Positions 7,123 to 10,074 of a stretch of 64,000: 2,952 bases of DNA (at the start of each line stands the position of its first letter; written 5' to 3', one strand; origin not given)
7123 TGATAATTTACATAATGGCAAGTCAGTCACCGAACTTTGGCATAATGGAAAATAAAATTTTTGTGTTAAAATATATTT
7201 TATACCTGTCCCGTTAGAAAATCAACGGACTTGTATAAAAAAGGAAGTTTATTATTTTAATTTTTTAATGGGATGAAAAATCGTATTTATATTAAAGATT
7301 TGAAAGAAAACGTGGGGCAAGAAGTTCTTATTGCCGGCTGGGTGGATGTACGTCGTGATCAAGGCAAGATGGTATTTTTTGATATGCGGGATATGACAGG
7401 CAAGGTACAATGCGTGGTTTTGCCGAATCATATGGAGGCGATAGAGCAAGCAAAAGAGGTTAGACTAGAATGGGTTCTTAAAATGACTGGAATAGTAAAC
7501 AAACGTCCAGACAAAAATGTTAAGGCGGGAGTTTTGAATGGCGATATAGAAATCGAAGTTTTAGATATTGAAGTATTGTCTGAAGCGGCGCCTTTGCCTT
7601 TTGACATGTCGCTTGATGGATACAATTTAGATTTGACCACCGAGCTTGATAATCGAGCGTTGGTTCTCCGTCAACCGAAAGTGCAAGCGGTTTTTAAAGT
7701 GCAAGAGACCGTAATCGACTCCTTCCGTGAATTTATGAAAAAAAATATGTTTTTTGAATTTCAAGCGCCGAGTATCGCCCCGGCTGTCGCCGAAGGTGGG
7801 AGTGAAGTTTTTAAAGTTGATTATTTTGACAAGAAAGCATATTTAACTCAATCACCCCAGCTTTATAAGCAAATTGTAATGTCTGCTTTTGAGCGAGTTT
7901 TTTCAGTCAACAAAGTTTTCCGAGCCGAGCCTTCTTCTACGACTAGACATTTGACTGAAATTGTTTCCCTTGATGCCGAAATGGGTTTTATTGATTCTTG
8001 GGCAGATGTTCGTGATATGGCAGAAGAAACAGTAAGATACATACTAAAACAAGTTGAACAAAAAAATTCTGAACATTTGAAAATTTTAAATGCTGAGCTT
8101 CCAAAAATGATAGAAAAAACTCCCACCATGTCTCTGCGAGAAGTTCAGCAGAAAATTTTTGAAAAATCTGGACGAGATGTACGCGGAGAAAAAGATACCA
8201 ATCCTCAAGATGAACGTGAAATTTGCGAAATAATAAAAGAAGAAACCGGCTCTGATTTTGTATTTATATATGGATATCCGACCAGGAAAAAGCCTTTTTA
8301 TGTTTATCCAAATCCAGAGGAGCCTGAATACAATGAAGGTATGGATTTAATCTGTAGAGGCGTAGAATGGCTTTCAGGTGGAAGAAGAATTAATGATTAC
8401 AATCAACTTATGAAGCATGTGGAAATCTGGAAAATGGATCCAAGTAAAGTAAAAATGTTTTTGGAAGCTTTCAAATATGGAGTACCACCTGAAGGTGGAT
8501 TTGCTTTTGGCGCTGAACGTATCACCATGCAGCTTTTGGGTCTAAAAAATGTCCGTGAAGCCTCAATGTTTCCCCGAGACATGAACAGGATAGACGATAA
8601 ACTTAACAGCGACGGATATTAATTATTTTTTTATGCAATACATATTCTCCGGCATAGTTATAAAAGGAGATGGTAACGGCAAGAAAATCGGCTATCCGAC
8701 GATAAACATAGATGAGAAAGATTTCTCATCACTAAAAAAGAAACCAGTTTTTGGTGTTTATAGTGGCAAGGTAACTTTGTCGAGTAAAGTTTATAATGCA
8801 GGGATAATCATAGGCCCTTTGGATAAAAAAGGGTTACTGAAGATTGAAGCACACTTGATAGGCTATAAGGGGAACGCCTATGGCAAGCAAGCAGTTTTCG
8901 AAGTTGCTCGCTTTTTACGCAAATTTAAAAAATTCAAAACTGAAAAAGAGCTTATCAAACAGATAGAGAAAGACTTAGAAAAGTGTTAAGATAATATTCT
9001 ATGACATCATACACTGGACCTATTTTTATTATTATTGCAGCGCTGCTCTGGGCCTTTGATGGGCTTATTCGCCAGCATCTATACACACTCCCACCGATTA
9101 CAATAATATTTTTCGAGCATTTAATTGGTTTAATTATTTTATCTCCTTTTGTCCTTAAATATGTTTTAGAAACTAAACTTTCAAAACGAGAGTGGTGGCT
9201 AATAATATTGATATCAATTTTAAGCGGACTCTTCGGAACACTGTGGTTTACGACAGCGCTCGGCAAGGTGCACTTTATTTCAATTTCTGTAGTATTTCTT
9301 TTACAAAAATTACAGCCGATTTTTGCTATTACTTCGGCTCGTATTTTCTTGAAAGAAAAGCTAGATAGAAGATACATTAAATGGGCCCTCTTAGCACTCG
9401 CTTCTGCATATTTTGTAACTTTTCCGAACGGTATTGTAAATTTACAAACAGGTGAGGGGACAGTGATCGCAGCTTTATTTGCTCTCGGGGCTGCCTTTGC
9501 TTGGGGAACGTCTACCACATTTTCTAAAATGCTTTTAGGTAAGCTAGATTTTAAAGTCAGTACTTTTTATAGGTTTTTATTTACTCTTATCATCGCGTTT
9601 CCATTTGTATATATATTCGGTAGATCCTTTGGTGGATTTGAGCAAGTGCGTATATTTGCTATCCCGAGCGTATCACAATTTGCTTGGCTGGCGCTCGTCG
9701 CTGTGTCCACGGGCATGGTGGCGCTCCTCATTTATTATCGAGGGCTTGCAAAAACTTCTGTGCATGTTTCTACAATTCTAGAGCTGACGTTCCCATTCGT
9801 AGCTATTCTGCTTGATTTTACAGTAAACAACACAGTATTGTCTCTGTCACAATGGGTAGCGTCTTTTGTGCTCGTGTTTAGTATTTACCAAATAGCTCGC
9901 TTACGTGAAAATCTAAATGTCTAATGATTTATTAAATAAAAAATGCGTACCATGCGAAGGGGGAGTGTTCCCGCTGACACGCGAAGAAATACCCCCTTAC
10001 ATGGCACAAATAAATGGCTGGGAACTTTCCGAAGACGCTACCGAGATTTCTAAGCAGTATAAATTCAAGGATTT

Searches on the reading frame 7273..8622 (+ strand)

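Call 85: search_protein_families(library=pfam, proteins=[window:7273-8622:+], max_evalue=0.001)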
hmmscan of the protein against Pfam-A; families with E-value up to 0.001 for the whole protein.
window:7273-8622:+ (449 aa): 2 families
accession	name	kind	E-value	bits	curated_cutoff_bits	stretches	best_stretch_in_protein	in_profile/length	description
PF00152.25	tRNA-synt_2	-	2.1e-77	260.6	25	1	122-436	3-307/308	tRNA synthetases class II (D, K and N)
PF01336.31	tRNA_anti-codon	-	9e-17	61.2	27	1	18-102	1-75/75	OB-fold nucleic acid binding domain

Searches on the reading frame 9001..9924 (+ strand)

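Call 85: search_protein_families(library=pfam, proteins=[window:9001-9924:+], max_evalue=0.001)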
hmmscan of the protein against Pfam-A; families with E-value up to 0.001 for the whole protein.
window:9001-9924:+ (307 aa): 1 family
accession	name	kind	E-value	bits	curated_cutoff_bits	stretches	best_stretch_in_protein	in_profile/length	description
PF00892.27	EamA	-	3.4e-31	108.8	28.2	2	156-298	2-133/135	EamA-like transporter family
